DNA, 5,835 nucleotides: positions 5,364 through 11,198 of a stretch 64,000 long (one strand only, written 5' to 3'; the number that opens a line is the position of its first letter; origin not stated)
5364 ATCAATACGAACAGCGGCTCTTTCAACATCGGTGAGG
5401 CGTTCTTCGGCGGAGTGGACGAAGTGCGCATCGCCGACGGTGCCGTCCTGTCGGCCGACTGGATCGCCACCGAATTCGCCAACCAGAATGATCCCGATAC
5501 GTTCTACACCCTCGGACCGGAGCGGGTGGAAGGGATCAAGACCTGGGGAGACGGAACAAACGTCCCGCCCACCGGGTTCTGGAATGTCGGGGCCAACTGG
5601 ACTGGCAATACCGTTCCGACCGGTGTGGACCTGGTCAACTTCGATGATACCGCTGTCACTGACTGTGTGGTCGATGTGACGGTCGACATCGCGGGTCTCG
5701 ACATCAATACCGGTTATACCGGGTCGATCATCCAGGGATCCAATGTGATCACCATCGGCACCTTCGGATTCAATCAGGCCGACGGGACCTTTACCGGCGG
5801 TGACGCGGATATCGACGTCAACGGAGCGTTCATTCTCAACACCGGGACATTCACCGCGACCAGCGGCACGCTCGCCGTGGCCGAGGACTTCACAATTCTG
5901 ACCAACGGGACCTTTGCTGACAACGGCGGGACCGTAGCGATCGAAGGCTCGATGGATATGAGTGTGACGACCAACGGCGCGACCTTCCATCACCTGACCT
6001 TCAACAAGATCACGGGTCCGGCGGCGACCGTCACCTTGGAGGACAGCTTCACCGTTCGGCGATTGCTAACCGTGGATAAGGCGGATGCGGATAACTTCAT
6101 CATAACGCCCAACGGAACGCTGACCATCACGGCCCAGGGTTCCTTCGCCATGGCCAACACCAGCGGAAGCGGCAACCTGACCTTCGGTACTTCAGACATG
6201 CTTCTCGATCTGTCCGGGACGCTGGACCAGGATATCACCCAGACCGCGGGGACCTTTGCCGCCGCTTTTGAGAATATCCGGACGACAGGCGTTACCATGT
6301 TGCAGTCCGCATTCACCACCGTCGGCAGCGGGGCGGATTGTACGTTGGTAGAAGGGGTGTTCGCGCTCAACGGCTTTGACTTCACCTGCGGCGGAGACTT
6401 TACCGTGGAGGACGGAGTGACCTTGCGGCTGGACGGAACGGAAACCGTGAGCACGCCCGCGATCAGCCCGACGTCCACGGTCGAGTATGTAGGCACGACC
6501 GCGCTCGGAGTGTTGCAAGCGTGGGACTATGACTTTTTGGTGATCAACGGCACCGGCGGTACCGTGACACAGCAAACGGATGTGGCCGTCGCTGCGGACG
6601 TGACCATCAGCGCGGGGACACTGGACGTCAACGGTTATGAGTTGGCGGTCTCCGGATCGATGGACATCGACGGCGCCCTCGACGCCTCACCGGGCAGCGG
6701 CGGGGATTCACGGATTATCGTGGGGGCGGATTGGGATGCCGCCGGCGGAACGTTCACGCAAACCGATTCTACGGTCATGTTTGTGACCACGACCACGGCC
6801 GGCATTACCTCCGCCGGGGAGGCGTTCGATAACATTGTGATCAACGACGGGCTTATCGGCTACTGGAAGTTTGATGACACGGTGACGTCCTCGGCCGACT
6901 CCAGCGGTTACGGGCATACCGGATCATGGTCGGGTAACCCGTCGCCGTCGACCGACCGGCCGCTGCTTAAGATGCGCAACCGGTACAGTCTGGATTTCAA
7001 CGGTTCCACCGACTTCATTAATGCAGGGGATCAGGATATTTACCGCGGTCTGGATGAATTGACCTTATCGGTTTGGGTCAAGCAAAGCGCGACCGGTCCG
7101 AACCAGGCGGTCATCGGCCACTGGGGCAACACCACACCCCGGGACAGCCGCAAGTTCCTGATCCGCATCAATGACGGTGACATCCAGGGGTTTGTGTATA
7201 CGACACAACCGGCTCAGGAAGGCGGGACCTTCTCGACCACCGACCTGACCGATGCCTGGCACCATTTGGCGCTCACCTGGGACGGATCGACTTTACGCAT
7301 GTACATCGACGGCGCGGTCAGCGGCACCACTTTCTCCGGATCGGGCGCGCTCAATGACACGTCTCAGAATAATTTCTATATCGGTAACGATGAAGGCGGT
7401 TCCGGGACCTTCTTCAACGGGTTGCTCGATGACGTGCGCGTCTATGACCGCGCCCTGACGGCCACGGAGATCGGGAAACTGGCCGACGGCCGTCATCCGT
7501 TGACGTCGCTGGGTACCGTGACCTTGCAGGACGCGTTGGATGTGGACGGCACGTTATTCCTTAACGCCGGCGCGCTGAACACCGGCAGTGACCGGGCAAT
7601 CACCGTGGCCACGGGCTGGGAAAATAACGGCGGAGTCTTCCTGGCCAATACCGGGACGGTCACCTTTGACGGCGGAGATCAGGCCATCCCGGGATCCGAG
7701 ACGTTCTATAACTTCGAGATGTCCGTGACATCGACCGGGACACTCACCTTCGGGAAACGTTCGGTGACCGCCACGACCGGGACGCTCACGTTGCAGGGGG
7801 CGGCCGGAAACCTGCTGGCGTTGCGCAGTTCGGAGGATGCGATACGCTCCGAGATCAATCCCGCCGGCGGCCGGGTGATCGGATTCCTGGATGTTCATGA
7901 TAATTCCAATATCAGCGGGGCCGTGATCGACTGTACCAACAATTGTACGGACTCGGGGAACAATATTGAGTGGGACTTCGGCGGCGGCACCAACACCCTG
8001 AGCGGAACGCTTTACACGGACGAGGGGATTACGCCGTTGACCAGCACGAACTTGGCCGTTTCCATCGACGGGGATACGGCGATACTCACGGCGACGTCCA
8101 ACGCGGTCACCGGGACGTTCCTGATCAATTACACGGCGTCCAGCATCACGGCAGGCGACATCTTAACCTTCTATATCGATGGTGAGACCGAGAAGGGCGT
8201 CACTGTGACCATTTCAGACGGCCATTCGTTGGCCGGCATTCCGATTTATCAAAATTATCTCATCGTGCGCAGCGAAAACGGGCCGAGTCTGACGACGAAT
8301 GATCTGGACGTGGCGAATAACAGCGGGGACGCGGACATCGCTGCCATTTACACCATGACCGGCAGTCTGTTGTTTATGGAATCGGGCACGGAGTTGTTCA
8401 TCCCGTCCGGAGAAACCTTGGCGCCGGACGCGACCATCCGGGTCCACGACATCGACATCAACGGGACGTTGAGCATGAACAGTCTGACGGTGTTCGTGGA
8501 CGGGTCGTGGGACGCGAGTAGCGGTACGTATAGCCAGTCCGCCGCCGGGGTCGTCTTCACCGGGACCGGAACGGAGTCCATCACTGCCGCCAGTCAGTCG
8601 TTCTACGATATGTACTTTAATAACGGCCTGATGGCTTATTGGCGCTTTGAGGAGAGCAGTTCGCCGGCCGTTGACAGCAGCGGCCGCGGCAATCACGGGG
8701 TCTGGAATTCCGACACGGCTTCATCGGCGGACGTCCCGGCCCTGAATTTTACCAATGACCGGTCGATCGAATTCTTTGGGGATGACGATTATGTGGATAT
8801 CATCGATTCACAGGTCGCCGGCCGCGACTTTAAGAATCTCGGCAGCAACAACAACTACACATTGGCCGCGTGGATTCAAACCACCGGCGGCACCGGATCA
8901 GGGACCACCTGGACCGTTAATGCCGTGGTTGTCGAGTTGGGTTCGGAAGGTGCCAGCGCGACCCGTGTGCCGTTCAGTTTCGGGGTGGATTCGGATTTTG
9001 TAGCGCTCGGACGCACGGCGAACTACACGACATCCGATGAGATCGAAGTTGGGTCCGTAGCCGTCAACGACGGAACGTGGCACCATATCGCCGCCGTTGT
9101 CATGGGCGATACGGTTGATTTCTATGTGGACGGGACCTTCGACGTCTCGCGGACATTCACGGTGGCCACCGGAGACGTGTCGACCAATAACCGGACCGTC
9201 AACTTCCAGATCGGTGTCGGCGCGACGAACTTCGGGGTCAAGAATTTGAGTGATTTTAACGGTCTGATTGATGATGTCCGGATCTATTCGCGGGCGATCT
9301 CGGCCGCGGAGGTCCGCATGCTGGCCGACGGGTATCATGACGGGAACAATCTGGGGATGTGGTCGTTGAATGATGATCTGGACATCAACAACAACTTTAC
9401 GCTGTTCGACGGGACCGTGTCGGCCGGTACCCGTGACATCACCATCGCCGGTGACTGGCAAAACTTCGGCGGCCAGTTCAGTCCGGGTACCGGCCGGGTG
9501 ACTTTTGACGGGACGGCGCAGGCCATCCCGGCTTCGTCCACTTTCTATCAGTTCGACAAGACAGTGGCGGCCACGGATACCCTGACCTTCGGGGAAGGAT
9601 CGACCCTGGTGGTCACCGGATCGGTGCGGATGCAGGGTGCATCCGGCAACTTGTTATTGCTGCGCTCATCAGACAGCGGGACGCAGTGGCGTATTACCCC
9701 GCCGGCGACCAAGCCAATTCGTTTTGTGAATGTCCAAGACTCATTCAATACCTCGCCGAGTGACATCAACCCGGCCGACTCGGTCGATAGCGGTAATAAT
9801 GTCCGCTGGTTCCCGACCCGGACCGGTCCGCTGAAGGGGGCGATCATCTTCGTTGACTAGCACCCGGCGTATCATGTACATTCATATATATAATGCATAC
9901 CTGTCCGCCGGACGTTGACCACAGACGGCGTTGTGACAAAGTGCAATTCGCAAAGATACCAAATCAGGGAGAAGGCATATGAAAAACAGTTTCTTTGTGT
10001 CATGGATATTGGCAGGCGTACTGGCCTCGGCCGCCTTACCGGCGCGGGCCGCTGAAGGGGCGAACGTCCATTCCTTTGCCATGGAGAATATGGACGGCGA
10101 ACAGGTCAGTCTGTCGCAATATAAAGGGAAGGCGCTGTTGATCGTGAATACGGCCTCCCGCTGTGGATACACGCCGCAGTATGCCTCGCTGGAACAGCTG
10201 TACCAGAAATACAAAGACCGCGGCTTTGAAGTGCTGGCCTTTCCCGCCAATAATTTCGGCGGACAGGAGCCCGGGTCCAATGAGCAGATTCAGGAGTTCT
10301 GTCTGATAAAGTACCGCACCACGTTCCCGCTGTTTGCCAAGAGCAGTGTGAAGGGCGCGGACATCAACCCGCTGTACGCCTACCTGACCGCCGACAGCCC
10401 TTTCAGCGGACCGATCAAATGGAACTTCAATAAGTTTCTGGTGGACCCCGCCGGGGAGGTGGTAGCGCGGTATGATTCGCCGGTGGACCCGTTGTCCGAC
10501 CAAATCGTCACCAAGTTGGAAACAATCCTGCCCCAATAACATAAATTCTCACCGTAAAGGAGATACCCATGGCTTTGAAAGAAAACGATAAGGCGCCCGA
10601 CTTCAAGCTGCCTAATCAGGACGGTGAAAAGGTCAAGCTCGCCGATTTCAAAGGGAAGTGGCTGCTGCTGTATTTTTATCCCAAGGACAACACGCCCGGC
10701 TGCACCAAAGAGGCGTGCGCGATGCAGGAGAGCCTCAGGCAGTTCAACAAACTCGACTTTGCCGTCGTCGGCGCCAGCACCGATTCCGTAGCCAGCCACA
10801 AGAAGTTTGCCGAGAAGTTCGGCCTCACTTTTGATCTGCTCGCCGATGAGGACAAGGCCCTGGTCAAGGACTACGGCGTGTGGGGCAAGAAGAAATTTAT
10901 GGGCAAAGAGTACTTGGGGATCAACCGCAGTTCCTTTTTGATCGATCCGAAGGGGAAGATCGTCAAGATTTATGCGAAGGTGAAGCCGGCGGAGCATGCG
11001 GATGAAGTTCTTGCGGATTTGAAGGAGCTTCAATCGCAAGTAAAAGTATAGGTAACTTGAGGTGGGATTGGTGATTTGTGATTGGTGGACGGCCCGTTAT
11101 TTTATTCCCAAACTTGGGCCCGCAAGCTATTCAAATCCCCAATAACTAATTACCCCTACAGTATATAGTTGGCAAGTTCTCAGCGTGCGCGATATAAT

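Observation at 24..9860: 3278-aa MshQ-like DUF2341/LamG surface protein carrying about 21 tandem 68-aa repeats of an unfamiliar type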

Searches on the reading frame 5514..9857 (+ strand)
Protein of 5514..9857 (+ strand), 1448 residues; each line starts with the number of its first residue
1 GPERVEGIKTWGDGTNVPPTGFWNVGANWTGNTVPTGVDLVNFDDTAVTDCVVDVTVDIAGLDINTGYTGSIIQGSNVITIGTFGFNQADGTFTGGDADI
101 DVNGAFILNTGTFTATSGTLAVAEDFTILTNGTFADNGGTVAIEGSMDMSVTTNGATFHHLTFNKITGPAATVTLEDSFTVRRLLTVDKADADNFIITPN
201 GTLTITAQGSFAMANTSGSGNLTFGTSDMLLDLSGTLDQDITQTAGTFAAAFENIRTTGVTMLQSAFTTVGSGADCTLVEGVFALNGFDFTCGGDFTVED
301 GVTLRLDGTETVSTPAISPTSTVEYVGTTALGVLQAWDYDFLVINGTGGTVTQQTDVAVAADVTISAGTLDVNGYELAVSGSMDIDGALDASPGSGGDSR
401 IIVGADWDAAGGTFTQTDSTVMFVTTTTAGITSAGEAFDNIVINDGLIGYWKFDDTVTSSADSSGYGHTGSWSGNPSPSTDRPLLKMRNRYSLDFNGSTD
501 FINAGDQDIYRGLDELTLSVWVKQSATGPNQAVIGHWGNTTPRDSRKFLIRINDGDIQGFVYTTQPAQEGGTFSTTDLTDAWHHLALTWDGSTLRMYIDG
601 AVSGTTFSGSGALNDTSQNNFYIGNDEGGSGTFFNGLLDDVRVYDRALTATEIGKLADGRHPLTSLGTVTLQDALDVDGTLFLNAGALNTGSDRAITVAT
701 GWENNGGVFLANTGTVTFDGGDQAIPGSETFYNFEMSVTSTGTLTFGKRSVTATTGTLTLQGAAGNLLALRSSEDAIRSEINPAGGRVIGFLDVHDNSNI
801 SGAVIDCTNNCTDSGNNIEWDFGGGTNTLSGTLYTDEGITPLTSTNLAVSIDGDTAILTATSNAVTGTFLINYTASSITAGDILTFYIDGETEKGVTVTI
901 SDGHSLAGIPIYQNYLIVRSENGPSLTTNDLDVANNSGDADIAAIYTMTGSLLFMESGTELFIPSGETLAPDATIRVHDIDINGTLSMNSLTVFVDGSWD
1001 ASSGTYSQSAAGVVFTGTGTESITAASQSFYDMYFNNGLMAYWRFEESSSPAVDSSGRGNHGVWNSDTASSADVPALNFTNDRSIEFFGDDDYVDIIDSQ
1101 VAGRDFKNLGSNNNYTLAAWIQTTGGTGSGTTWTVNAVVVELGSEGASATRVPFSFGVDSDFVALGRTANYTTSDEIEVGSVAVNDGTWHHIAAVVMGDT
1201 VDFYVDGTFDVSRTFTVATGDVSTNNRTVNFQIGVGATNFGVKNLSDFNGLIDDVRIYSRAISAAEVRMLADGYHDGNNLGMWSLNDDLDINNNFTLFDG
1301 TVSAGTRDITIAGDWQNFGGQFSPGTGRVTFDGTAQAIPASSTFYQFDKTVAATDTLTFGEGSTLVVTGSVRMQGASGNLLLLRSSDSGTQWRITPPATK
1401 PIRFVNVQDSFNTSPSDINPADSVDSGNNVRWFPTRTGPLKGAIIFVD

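Call 61: search_solved_structures(query=window:5514-9857:+, max_evalue=0.01)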
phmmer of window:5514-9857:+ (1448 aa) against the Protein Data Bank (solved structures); distinct sequences matched with E-value up to 0.01: 1.
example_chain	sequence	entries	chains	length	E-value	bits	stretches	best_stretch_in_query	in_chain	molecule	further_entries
4qvs_A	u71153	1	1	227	1.1e-06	30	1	1042-1271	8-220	S-layer domain-containing protein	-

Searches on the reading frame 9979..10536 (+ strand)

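Call 11: search_protein_families(library=pfam, proteins=[window:9979-10536:+], max_evalue=0.01)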
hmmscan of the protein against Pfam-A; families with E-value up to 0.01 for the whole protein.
window:9979-10536:+ (186 aa): 3 families
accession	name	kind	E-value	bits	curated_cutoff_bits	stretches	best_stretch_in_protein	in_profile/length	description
PF00255.25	GSHPx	-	1.5e-37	127.9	27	1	31-136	2-107/108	Glutathione peroxidase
PF00578.27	AhpC-TSA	-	1.7e-08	34.9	26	1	29-92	4-69/124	AhpC/TSA family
PF08534.16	Redoxin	-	2.2e-07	31.2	26.6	1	27-92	3-72/148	Redoxin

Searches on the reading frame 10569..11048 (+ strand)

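Call 11: search_protein_families(library=pfam, proteins=[window:10569-11048:+], max_evalue=0.01)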
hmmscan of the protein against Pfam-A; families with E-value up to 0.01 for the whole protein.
window:10569-11048:+ (160 aa): 4 families
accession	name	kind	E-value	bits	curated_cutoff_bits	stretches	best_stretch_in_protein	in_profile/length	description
PF00578.27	AhpC-TSA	-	2e-43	147.7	26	1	7-133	3-123/124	AhpC/TSA family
PF08534.16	Redoxin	-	1.6e-25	90.1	26.6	1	4-145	1-145/148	Redoxin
PF02630.20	SCO1-SenC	-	2.5e-05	24.7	22.8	1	10-129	2-132/134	SCO1/SenC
PF05988.18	DUF899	-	0.00024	21.2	27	1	36-136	77-185/224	Bacterial protein of unknown function (DUF899)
